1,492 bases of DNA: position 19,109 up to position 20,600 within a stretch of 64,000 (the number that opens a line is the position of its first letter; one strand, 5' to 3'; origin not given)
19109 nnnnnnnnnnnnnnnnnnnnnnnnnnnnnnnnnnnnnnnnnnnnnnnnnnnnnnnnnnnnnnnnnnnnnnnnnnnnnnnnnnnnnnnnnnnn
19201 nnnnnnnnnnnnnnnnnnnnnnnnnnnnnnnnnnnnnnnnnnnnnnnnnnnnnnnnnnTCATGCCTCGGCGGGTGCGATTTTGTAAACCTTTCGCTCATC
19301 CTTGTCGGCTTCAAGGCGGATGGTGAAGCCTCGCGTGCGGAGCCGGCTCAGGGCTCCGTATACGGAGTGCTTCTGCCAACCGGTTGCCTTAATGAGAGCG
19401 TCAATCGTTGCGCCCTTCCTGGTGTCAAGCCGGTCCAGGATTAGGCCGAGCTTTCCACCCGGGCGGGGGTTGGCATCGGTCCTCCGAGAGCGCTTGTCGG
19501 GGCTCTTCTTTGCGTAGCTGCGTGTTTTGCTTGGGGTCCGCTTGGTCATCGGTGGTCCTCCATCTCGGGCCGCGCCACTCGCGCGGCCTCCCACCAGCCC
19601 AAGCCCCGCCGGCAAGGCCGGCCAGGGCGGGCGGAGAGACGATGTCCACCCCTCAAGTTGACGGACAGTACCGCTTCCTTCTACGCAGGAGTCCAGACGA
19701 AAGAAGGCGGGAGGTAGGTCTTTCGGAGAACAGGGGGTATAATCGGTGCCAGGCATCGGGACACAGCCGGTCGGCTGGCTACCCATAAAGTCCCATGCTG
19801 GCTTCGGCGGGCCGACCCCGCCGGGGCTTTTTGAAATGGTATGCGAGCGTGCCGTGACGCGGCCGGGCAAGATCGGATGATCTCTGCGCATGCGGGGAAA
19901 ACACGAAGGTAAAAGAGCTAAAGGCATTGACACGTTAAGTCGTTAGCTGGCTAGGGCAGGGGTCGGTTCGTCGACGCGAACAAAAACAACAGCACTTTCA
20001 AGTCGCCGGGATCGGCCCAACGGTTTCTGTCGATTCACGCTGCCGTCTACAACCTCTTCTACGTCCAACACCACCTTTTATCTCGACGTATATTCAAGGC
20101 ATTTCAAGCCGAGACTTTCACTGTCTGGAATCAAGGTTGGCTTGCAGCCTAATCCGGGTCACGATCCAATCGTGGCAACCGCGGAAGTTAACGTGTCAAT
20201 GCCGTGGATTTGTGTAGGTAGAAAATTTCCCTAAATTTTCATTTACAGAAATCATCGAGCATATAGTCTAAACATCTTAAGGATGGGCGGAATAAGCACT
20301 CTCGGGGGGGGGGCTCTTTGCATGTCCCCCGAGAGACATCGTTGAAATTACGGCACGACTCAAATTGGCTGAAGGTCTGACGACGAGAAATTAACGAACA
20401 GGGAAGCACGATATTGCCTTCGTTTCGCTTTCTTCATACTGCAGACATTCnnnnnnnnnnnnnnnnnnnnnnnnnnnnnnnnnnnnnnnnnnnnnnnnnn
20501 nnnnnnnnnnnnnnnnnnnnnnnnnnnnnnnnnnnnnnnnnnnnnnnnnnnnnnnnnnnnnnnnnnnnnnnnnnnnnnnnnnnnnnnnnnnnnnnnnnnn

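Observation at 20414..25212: SbcD/SbcC-like (YhaO/YhaN-type) nuclease-ATPase pair as cargo of a mobile defence island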

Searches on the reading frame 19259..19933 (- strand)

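Call 6: search_protein_families(library=pfam, proteins=[window:19259-19933:-], max_evalue=0.01)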
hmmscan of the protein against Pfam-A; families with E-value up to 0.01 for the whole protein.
window:19259-19933:- (224 aa): 2 families
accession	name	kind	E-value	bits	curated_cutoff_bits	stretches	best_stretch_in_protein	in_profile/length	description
PF11994.14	DUF3489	-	8.7e-13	48.6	29.5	1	156-219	3-68/68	Protein of unknown function (DUF3489)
PF01978.25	TrmB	-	0.00079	19.7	25.6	1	172-223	20-68/68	Sugar-specific transcriptional regulator TrmB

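Call 7: search_protein_families(library=padloc, proteins=[window:19259-19933:-], max_evalue=0.01)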
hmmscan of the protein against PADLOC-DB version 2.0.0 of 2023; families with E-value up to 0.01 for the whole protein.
window:19259-19933:- (224 aa): 0 families

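Call 8: search_protein_families(library=ncbifam, proteins=[window:19259-19933:-], max_evalue=0.01)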
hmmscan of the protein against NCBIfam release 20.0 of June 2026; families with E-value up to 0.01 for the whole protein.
window:19259-19933:- (224 aa): 0 families

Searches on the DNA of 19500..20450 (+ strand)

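Call 24: search_rna_families(source=window, start=19500, end=20450, threshold=evalue, max_evalue=1)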
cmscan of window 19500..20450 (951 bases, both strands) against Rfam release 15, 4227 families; matches with E-value up to 1: 0.
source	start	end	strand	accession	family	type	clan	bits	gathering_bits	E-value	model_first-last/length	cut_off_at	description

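Call 89: search_dna_similar(query=window:19923-20203:+, collection=plasmids, mode=distant, max_evalue=0.001, max_rows=10)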
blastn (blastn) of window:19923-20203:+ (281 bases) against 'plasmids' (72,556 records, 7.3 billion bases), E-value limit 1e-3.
Records with a match: 4; places in all: 4; records where one place covers at least 80% of the query: 0.
Best place of each record, by identity: 60-80% 4.
By first word of the organism name: Methylobacterium 2; Azospirillum 1; Skermanella 1.
By predicted mobility (MOB-suite, as given by PLSDB): non-mobilizable 2; mobilizable 2.
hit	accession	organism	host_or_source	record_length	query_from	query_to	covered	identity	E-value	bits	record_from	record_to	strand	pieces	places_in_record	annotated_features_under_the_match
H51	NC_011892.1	Methylobacterium nodulans ORS 2060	-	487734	34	137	37%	75.0%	6e-9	68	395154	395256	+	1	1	none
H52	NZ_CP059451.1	Azospirillum brasilense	Prokaryotes,soil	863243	47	140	33%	75.5%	3e-7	64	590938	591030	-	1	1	none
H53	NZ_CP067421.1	Skermanella sp. TT6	Homo sapiens,single cell,skin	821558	75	168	33%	74.5%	3e-7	63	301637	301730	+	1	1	IS6 family transposase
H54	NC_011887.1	Methylobacterium nodulans ORS 2060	-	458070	42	131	32%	74.4%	4e-5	56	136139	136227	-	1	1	none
